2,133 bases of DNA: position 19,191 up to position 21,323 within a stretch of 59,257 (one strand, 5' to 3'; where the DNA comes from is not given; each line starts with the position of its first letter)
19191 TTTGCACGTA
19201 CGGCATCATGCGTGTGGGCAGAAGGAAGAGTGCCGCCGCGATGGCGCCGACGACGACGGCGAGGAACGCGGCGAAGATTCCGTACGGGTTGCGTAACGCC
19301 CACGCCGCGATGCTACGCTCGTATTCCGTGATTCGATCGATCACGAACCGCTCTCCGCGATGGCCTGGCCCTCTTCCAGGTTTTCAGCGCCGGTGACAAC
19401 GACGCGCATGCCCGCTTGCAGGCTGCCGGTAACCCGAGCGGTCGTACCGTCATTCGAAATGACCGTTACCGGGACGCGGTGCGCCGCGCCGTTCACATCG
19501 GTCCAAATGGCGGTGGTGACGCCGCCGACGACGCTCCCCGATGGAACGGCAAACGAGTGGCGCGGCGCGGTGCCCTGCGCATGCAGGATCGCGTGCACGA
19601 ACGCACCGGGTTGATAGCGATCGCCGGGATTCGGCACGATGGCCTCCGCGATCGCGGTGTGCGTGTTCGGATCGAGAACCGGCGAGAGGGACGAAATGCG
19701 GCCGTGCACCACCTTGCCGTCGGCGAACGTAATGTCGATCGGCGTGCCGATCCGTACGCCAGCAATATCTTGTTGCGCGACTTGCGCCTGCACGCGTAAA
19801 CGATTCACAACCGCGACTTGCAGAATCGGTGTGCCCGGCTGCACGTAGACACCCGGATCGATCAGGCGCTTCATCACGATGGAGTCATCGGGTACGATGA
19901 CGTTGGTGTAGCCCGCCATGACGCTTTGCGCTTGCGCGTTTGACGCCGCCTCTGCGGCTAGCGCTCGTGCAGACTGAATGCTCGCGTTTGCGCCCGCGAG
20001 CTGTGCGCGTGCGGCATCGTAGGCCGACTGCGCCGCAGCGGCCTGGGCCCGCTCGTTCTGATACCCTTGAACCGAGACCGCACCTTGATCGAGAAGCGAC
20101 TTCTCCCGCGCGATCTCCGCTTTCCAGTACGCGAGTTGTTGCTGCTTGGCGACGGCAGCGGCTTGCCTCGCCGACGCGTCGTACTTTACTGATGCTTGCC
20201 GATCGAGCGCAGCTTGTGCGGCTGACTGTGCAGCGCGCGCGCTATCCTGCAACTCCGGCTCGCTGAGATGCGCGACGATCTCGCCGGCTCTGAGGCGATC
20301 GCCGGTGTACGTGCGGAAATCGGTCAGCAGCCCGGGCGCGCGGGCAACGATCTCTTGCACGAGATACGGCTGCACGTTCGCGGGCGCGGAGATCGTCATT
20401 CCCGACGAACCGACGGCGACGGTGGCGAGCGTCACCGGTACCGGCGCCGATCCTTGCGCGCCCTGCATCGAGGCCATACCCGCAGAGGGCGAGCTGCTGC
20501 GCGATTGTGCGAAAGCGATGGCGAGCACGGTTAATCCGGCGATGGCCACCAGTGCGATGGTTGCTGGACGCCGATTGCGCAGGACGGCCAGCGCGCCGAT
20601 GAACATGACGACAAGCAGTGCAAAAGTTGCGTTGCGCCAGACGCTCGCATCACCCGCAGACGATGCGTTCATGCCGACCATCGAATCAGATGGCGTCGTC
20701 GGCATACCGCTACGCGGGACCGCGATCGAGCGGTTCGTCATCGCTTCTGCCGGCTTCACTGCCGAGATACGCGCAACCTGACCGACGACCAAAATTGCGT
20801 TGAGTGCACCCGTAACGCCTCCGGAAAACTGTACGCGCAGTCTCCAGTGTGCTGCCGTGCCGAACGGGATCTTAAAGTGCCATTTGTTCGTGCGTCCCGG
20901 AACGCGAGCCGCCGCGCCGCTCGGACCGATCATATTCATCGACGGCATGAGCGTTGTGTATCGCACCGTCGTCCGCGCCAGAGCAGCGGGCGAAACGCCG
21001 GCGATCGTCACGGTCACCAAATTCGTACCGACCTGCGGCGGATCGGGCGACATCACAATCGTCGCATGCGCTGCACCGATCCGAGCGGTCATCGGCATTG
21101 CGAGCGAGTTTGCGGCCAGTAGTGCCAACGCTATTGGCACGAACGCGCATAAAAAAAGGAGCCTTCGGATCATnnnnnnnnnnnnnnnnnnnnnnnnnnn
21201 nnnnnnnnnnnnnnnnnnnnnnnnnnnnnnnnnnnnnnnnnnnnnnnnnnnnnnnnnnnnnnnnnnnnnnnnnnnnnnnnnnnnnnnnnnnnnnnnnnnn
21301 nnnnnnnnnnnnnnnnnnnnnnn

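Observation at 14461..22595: BlaI/BlaR1-type signalling pair fused into a six-gene RND efflux operon with duplicated Met-motif YtkA/FixH-like domains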

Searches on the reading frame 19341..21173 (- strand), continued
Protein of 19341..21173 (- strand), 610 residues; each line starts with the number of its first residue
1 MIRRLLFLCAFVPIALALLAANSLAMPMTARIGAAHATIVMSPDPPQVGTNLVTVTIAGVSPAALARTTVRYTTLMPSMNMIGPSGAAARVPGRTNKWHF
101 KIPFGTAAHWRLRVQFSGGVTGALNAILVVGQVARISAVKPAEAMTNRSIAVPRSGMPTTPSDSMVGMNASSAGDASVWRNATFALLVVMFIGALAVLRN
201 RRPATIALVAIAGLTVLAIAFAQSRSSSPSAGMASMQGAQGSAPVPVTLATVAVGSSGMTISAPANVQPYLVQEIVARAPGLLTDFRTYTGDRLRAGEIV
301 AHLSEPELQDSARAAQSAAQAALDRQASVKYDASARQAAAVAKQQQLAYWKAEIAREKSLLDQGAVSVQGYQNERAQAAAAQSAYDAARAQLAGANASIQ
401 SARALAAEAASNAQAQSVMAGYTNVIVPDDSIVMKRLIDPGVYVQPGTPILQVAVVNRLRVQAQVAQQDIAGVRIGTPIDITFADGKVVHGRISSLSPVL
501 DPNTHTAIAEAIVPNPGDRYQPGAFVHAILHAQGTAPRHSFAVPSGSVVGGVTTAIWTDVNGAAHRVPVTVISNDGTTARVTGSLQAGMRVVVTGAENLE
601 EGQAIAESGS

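Call 14: find_encoding_contigs(protein=P0013, flank=8000, max_places=2)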
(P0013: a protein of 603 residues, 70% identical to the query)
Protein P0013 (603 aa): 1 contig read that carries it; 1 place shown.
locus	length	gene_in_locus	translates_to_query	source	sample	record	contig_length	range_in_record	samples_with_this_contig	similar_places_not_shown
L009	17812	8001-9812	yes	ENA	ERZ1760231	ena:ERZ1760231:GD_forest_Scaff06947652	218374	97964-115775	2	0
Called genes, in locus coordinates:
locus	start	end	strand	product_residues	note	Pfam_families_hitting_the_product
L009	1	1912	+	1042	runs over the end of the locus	PF00873:ACR_tran, PF03176:MMPL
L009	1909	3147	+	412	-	PF02321:OEP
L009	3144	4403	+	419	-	PF25917:BSH_RND (weak), PF25984:BSH_YknX (weak), PF25881:HH_YBHG, PF25954:Beta-barrel_RND_2 (weak)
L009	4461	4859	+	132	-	PF03965:Penicillinase_R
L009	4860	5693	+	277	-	PF05569:Peptidase_M56 (weak)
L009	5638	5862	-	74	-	-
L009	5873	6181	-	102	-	-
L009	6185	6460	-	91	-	-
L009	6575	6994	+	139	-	PF03965:Penicillinase_R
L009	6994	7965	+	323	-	PF05569:Peptidase_M56 (weak)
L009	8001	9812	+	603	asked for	PF25994:HH_AprE (weak), PF25954:Beta-barrel_RND_2 (weak), PF25989:YknX_C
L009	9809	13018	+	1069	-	PF00873:ACR_tran, PF03176:MMPL (faint), PF02355:SecD_SecF_C (faint)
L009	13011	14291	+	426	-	PF02321:OEP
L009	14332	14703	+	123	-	PF13115:YtkA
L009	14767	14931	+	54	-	-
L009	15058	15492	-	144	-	-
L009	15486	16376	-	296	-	PF01545:Cation_efflux, PF16916:ZT_dimer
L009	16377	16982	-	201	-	PF01545:Cation_efflux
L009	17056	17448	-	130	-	PF12840:HTH_20, PF01022:HTH_5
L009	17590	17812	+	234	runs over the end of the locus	-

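Call 91: search_protein_families(library=pfam, proteins=[L008:4460-6445:+, L006:8001-9806:+], max_evalue=0.01)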
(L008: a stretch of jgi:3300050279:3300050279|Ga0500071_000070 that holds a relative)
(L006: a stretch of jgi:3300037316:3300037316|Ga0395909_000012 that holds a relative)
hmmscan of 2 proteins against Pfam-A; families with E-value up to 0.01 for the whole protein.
L008:4460-6445:+ (661 aa): 0 families

L006:8001-9806:+ (601 aa): 3 families
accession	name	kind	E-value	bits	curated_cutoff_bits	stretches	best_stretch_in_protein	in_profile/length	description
PF16576.10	HlyD_D23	-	1.7e-19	70.4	30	1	368-516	77-214/214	Barrel-sandwich domain of CusB or HlyD membrane-fusion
PF13437.12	HlyD_3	-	2e-11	45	22.2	1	414-510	1-103/106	HlyD family secretion protein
PF13115.11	YtkA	-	0.001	20.1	25.9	0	15-85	13-84/85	YtkA-like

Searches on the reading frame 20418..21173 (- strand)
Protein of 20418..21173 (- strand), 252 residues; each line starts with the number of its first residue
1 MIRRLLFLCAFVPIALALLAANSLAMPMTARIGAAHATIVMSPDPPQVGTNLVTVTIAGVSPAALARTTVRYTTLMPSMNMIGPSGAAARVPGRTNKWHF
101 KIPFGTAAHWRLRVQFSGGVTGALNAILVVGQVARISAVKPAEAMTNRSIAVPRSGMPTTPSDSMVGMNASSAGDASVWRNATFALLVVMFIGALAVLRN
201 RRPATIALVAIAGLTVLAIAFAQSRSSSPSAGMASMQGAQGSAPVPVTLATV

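Call 6: search_protein_families(library=pfam, proteins=[window:20418-21173:-], max_evalue=10)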
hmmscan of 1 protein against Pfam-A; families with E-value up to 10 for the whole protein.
seq(252 aa): 3 families
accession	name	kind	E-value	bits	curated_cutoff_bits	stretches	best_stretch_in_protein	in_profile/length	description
PF13115.11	YtkA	-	0.21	12.7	25.9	1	37-114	9-84/85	YtkA-like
PF13932.14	SAM_GIDA_C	-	1.9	8.8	27.1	1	130-144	39-53/57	tRNA modifying enzyme MnmG/GidA C-terminal helical bundle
PF13567.11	DUF4131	-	2.5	8.2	31.6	1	185-229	9-53/165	Domain of unknown function (DUF4131)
